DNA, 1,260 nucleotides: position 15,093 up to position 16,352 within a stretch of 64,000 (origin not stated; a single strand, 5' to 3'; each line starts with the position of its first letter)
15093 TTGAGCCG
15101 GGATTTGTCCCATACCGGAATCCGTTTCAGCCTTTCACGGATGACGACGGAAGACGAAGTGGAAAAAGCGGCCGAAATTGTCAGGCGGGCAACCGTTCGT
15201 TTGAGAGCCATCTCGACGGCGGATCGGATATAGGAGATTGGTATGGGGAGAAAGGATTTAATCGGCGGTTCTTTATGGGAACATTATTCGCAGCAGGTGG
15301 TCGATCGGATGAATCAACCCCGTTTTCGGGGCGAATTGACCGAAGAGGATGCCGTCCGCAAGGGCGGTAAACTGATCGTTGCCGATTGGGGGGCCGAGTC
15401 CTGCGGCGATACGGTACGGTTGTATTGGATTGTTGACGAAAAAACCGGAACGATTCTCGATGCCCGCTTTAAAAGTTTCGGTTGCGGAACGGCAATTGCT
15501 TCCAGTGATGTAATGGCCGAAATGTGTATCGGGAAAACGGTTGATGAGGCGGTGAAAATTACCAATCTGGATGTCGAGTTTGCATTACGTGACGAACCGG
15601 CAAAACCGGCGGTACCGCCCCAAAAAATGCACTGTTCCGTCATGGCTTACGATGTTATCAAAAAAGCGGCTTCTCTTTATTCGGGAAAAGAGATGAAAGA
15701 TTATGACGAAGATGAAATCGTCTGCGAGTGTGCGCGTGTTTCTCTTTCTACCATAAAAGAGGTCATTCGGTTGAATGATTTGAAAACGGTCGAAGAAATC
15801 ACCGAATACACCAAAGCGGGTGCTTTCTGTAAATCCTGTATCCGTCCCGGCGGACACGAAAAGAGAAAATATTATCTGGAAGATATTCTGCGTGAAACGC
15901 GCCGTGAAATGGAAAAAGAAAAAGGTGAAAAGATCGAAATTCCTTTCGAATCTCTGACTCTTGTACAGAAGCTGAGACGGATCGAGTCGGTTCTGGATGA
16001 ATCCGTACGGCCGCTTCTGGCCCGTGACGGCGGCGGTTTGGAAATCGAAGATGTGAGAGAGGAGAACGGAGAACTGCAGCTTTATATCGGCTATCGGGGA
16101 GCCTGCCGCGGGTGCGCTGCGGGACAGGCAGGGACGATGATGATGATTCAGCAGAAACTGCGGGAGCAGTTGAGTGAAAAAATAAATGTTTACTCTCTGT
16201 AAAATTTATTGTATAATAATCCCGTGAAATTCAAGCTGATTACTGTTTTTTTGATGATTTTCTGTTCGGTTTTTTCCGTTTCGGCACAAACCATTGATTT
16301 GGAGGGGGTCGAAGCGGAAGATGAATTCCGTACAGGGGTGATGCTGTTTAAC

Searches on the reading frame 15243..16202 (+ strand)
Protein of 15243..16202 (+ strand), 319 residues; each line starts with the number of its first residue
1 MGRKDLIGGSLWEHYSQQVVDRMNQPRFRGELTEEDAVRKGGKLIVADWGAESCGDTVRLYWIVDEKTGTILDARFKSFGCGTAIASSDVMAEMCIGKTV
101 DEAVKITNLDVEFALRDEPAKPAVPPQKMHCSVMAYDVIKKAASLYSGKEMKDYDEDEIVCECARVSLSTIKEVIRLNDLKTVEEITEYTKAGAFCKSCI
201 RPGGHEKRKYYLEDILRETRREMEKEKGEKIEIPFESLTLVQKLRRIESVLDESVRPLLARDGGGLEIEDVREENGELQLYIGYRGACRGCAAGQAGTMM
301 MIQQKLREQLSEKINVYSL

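Call 52: search_protein_families(library=pfam, proteins=[window:15243-16202:+], max_evalue=0.00001)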
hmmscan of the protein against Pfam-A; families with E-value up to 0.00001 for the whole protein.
window:15243-16202:+ (319 aa): 3 families
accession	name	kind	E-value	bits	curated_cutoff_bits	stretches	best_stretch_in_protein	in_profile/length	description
PF01592.21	NifU_N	-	2.1e-42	144.7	22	1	15-151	2-125/127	NifU-like N terminal domain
PF01106.22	NifU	-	1.1e-16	61.1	27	1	247-316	1-66/67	NifU-like domain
PF04324.20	Fer2_BFD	-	6.1e-12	46.1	26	1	159-201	1-42/50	BFD-like [2Fe-2S] binding domain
